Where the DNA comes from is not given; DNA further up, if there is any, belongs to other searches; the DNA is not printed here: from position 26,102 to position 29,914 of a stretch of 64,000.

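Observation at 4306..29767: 25.5 kb three-gene hybrid NRPS-PKS assembly line (5 NRPS + 2 PKS modules) with TAATG-coupled genes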

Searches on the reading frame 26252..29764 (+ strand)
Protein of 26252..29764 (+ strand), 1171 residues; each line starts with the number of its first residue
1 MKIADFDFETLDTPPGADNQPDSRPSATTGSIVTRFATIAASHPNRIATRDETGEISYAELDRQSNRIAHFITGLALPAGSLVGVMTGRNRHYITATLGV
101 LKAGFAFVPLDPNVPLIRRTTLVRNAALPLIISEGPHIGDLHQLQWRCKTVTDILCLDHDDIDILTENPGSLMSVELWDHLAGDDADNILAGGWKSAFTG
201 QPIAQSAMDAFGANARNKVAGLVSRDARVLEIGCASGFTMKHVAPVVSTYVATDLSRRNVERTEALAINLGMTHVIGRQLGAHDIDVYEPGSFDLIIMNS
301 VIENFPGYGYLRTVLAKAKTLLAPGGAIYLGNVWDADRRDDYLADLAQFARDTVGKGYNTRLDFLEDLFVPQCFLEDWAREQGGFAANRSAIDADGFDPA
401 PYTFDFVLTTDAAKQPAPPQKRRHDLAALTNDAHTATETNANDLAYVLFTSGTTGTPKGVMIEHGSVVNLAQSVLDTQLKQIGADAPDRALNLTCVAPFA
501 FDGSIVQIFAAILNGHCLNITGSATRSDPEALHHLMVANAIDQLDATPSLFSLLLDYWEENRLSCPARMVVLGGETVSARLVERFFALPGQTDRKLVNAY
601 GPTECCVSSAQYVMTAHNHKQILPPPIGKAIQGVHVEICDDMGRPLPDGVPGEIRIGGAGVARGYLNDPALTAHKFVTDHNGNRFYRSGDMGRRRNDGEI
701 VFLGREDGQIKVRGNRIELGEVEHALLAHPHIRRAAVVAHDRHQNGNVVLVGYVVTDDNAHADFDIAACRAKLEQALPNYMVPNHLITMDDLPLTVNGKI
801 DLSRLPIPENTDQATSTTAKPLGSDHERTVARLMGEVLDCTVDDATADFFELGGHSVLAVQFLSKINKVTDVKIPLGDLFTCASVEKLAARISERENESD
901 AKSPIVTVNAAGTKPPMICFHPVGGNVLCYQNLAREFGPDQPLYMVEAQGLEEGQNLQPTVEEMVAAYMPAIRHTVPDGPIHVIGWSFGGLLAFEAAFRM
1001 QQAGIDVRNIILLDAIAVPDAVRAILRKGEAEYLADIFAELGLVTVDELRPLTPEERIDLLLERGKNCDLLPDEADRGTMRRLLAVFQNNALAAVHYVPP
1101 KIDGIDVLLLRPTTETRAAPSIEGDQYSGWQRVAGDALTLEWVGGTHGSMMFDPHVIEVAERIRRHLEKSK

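Call 6: search_protein_families(library=pfam, proteins=[window:26252-29764:+], max_evalue=0.001)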
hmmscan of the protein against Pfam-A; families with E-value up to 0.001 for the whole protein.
window:26252-29764:+ (1171 aa): 11 families
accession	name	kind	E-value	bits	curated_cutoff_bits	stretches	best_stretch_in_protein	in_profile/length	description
PF00501.34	AMP-binding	-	1.7e-70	238.2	29.9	2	424-666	151-384/384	AMP-binding enzyme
PF00975.26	Thioesterase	-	7.6e-27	95.4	26.4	1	916-1164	2-223/226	Thioesterase domain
PF00550.31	PP-binding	-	8.5e-15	55.2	20.8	1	829-892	2-67/67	Phosphopantetheine attachment site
PF13193.12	AMP-binding_C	-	4.1e-13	50.5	24.5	1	721-799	1-76/76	AMP-binding enzyme C-terminal domain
PF08242.18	Methyltransf_12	-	9.2e-13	49.2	30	1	230-327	1-97/98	Methyltransferase domain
PF13489.12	Methyltransf_23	-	3.9e-11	43.4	27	1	223-345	20-131/164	Methyltransferase domain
PF08241.18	Methyltransf_11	-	5.5e-10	40.2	21.2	1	230-329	1-94/95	Methyltransferase domain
PF13649.12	Methyltransf_25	-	9e-09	36.4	27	1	229-326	1-97/97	Methyltransferase domain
PF13847.12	Methyltransf_31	-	2.4e-07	31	27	1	226-334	4-113/145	Methyltransferase domain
PF12697.13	Abhydrolase_6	-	2.6e-07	32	26.3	1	959-1156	50-213/217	Alpha/beta hydrolase family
PF00561.26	Abhydrolase_1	-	0.00017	21.8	25.8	1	916-1021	2-108/245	alpha/beta hydrolase fold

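Call 10: find_homologous_proteins(query=window:26252-29764:+)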
Query window:26252-29764:+ (1171 aa): 1129 proteins with E <= 0.001 among 8000 candidates; the best 120 are listed.
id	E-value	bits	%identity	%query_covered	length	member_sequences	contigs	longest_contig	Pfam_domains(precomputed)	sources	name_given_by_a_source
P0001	0.0e+0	2500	93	100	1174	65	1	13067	PF13847.13,PF13489.13,PF13649.13,PF00550.32,PF12697.14,PF00501.35,PF13193.13,PF00561.27,PF00975.27,PF08241.19,PF08242.19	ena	-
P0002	0.0e+0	2385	88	100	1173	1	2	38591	PF13847.13,PF13489.13,PF13649.13,PF00550.32,PF12697.14,PF00501.35,PF13193.13,PF00561.27,PF00975.27,PF08241.19,PF08242.19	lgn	-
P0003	0.0e+0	2358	88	100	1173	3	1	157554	PF13847.13,PF13489.13,PF13649.13,PF00550.32,PF12697.14,PF00501.35,PF13193.13,PF00975.27,PF08241.19,PF08242.19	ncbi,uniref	ncbi:AMP-binding protein [Thalassospira sp.]|uniref:AMP-binding protein n=1 Tax=Thalassospira sp. Ta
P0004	0.0e+0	2257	84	100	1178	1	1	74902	PF13847.13,PF13489.13,PF13649.13,PF00550.32,PF12697.14,PF00501.35,PF13193.13,PF00561.27,PF00975.27,PF08241.19,PF08242.19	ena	-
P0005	0.0e+0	2127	79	98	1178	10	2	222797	PF13847.13,PF13489.13,PF13649.13,PF00550.32,PF12697.14,PF00501.35,PF13193.13,PF00975.27,PF08241.19,PF08242.19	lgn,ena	-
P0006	0.0e+0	1939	85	85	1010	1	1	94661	PF13847.13,PF13489.13,PF13649.13,PF00550.32,PF00501.35,PF13193.13,PF00975.27,PF08241.19,PF08242.19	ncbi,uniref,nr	ncbi:hypothetical protein TH25_18300 [Thalassospira profundimaris]|uniref:Carrier domain-containing 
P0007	0.0e+0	1844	70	100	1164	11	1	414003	PF13847.13,PF13489.13,PF13649.13,PF00550.32,PF00501.35,PF13193.13,PF00975.27,PF08241.19,PF08242.19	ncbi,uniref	ncbi:AMP-binding protein [Thalassospira sp.]|uniref:AMP-binding protein n=1 Tax=Thalassospira sp. Ta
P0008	0.0e+0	1843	69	98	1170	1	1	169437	PF13847.13,PF13489.13,PF13649.13,PF00550.32,PF12697.14,PF00501.35,PF13193.13,PF00561.27,PF00975.27,PF08241.19,PF08242.19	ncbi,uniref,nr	ncbi:alpha/beta fold hydrolase [Thalassospira mesophila]|uniref:Carrier domain-containing protein n=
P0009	0.0e+0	1841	69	100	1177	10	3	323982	PF13847.13,PF13489.13,PF13649.13,PF00550.32,PF00501.35,PF13193.13,PF00975.27,PF08241.19,PF08242.19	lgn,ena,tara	tara:strand:- start:84052 stop:87585 length:3534 start_codon:yes stop_codon:yes gene_type:complete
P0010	0.0e+0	1839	69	100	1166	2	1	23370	PF13847.13,PF13489.13,PF13649.13,PF00550.32,PF12697.14,PF00501.35,PF13193.13,PF00975.27,PF08241.19,PF08242.19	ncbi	ncbi:MAG: alpha/beta fold hydrolase [Pseudomonadota bacterium]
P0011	0.0e+0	1806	68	100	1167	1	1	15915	PF13847.13,PF13489.13,PF13649.13,PF00550.32,PF12697.14,PF00501.35,PF13193.13,PF00975.27,PF08241.19,PF08242.19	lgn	-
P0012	0.0e+0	1806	69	98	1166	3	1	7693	PF13847.13,PF13489.13,PF13649.13,PF00550.32,PF12697.14,PF00501.35,PF13193.13,PF00975.27,PF08241.19,PF08242.19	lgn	-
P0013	0.0e+0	1797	68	100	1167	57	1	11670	PF13847.13,PF13489.13,PF13649.13,PF00550.32,PF00501.35,PF13193.13,PF00975.27,PF08241.19,PF08242.19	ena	-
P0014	0.0e+0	1783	66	100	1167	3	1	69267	PF13847.13,PF13489.13,PF13649.13,PF00550.32,PF00501.35,PF13193.13,PF00975.27,PF08241.19,PF08242.19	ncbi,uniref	ncbi:MAG: AMP-binding protein [Thalassospira sp.]|uniref:AMP-binding protein n=1 Tax=Thalassospira s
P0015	0.0e+0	1778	66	100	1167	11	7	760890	PF13847.13,PF13489.13,PF13649.13,PF00550.32,PF00501.35,PF13193.13,PF00975.27,PF08241.19,PF08242.19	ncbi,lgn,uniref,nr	ncbi:AMP-binding protein [Thalassospira sp. HF15]|uniref:AMP-binding protein n=1 Tax=Thalassospira s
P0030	0.0e+0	1344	53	100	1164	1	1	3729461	PF13847.13,PF13489.13,PF13649.13,PF00550.32,PF00501.35,PF13193.13,PF00975.27,PF08241.19,PF08242.19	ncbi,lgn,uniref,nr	ncbi:AMP-binding protein [Magnetovirga frankeli]|uniref:AMP-binding protein n=1 Tax=Magnetovirga fra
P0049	0.0e+0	1274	51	100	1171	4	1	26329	PF13847.13,PF13489.13,PF13649.13,PF00550.32,PF00501.35,PF13193.13,PF00975.27,PF08241.19,PF08242.19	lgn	-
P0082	0.0e+0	1210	47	100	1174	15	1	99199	PF13847.13,PF13489.13,PF13649.13,PF00550.32,PF12697.14,PF00501.35,PF13193.13,PF00975.27,PF08241.19,PF08242.19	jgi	jgi:amino acid adenylation domain-containing protein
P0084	0.0e+0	1206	50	100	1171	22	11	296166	PF13847.13,PF13489.13,PF13649.13,PF00550.32,PF00501.35,PF13193.13,PF00975.27,PF08241.19,PF08242.19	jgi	jgi:amino acid adenylation domain-containing protein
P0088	0.0e+0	1199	49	99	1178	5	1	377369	PF13489.13,PF13649.13,PF00550.32,PF00501.35,PF13193.13,PF00975.27,PF08241.19,PF08242.19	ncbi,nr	ncbi:MAG: AMP-binding protein [Chlorobiaceae bacterium]|nr:AMP-binding protein [Chlorobiaceae bacter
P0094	0.0e+0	1179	49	100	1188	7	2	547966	PF13847.13,PF13489.13,PF13649.13,PF00550.32,PF00501.35,PF13193.13,PF00975.27,PF08241.19,PF08242.19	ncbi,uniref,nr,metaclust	ncbi:AMP-binding protein (plasmid) [Tistrella bauzanensis]|uniref:TtbB n=1 Tax=Tistrella bauzanensis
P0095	0.0e+0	1174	50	93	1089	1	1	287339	PF13847.13,PF13489.13,PF13649.13,PF00550.32,PF00501.35,PF13193.13,PF00975.27,PF08241.19,PF08242.19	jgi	-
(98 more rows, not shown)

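Call 19: list_cluster_members(proteins=[window:26252-29764:+, window:10728-26249:+, P0001, P0003])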
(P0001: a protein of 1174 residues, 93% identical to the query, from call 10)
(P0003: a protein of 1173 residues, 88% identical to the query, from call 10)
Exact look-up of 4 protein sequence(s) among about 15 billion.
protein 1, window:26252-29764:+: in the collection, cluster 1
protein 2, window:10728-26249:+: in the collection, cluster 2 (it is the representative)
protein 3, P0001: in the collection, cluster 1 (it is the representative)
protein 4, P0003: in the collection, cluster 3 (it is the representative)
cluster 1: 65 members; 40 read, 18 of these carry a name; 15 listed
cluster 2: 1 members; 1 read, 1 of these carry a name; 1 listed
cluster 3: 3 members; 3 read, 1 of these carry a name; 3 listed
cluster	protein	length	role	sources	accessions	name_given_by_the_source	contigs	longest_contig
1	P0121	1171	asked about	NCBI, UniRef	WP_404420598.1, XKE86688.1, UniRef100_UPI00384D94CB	alpha/beta fold hydrolase [Thalassospira australica] | alpha/beta fold hydrolase n=1 Tax=Thalassospira australica TaxID=1528106 ...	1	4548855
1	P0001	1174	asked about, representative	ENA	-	-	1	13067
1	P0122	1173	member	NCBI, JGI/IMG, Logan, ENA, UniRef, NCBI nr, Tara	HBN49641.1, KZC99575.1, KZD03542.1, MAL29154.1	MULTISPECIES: alpha/beta fold hydrolase [Thalassospira] | amino acid adenylation domain-containing protein | Carrier domain-containing protein n=1 Tax=Thalassospira xiamenensis TaxID=220697 ...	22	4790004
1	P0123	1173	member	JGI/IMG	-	amino acid adenylation domain-containing protein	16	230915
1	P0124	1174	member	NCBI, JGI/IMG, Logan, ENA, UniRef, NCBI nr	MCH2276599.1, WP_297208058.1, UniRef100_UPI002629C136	alpha/beta fold hydrolase [Thalassospira sp.] | alpha/beta fold hydrolase n=1 Tax=Thalassospira sp. TaxID=1912094 RepID=UPI002629C136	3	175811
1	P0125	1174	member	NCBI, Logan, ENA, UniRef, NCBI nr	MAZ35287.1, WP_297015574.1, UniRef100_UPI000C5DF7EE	MAG: amino acid adenylation [Thalassospira sp.] | alpha/beta fold hydrolase n=1 Tax=Thalassospira sp. TaxID=1912094 RepID=UPI000C5DF7EE | alpha/beta fold hydrolase [Thalassospira sp.]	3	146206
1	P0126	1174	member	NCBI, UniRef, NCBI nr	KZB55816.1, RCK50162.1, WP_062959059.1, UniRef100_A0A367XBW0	alpha/beta fold hydrolase [Thalassospira xiamenensis] | Carrier domain-containing protein n=1 Tax=Thalassospira xiamenensis TaxID=220697 ...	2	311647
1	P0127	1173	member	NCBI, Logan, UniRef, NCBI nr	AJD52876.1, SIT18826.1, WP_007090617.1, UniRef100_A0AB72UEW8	amino acid adenylation domain-containing protein [Thalassospira xiamenensis M-5 = DSM ... | Amino acid adenylation n=1 Tax=Thalassospira xiamenensis M-5 = DSM 17429 TaxID=1123366 ... | alpha/beta fold hydrolase [Thalassospira xiamenensis]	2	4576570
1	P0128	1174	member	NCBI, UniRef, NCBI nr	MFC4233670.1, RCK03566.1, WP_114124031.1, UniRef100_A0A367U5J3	alpha/beta fold hydrolase [Thalassospira xianhensis] | Carrier domain-containing protein n=1 Tax=Thalassospira xianhensis MCCC 1A02616 ...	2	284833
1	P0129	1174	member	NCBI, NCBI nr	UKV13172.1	alpha/beta fold hydrolase [Thalassospiraceae bacterium SW-3-3]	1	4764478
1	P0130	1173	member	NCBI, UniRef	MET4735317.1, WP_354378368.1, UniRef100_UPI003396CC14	amino acid adenylation domain-containing protein [Thalassospira sp. MBR-102] | alpha/beta fold hydrolase n=1 Tax=Thalassospira sp. MBR-102 TaxID=3156466 ...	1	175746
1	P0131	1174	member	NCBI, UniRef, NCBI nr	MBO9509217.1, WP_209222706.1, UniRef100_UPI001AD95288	alpha/beta fold hydrolase [Thalassospira sp. A3_1] | alpha/beta fold hydrolase n=1 Tax=Thalassospira sp. A3_1 TaxID=2821088 RepID=UPI001AD95288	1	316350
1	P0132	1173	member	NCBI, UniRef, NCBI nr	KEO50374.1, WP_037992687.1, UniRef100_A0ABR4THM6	alpha/beta fold hydrolase [Thalassospira permensis] | Carrier domain-containing protein n=1 Tax=Thalassospira permensis NBRC 106175 ...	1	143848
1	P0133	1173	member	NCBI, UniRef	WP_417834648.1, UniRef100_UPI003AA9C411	alpha/beta fold hydrolase [Thalassospira xiamenensis] | alpha/beta fold hydrolase n=1 Tax=Thalassospira xiamenensis TaxID=220697 ...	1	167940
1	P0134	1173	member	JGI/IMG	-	amino acid adenylation domain-containing protein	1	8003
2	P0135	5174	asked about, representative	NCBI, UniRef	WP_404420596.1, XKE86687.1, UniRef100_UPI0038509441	amino acid adenylation domain-containing protein [Thalassospira australica] | amino acid adenylation domain-containing protein n=1 Tax=Thalassospira australica ...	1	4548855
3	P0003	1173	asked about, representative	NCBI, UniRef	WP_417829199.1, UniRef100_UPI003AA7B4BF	AMP-binding protein [Thalassospira sp.] | AMP-binding protein n=1 Tax=Thalassospira sp. TaxID=1912094 RepID=UPI003AA7B4BF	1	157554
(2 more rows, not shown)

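Call 32: find_encoding_contigs(protein=P0127, flank=10000, max_places=2)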
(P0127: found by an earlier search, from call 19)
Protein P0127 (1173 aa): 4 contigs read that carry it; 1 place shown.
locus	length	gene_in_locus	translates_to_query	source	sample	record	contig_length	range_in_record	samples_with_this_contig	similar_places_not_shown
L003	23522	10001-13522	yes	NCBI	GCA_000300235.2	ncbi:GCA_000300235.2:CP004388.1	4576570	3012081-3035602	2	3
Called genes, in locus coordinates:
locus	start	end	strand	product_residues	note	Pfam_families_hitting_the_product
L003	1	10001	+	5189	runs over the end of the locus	PF00668:Condensation, PF18563:TubC_N, PF00501:AMP-binding, PF00550:PP-binding, PF00668:Condensation, PF00501:AMP-binding, PF00109:ketoacyl-synt, PF02801:Ketoacyl-synt_C, +13 more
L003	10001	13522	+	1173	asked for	PF00501:AMP-binding, PF13489:Methyltransf_23, PF08241:Methyltransf_11, PF08242:Methyltransf_12, PF13649:Methyltransf_25, PF13847:Methyltransf_31, PF00501:AMP-binding, PF13193:AMP-binding_C, +4 more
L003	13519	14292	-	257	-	PF01648:ACPS (faint)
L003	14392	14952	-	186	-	PF05128:DUF697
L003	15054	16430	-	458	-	PF01145:Band_7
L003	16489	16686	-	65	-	-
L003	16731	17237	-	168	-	PF05128:DUF697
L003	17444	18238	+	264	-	-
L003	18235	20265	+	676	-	PF07690:MFS_1, PF06779:MFS_4 (weak), PF07690:MFS_1 (weak)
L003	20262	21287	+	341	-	PF04392:ABC_sub_bind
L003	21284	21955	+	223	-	PF13527:Acetyltransf_9 (faint), PF00583:Acetyltransf_1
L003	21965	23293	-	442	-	PF12974:Phosphonate-bd, PF16868:NMT1_3, PF09084:NMT1 (weak)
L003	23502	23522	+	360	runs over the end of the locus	PF00291:PALP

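Call 44: find_encoding_contigs(protein=P0030, flank=10000, max_places=1)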
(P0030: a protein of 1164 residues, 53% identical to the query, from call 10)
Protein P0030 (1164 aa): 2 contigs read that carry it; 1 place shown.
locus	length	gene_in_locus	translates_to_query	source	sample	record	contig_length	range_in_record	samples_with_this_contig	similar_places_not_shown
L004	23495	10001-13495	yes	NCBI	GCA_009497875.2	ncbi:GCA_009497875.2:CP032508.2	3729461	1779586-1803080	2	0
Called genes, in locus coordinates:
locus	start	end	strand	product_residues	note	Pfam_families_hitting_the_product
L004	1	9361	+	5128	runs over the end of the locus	PF00668:Condensation, PF18563:TubC_N, PF00501:AMP-binding, PF00550:PP-binding, PF00668:Condensation, PF00501:AMP-binding, PF13193:AMP-binding_C, PF00109:ketoacyl-synt, +15 more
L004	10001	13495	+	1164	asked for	PF00501:AMP-binding, PF13489:Methyltransf_23, PF08241:Methyltransf_11, PF08242:Methyltransf_12, PF13649:Methyltransf_25, PF13847:Methyltransf_31, PF00501:AMP-binding, PF00550:PP-binding, +2 more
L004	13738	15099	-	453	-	PF13406:SLT_2, PF01471:PG_binding_1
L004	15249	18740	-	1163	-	PF26300:PEPCK_PPi_lobe_2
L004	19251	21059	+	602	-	PF05226:CHASE2, PF00211:Guanylate_cyc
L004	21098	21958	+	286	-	-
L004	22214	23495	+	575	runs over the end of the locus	PF01471:PG_binding_1, PF08823:PG_binding_2 (faint), PF01471:PG_binding_1, PF00656:Peptidase_C14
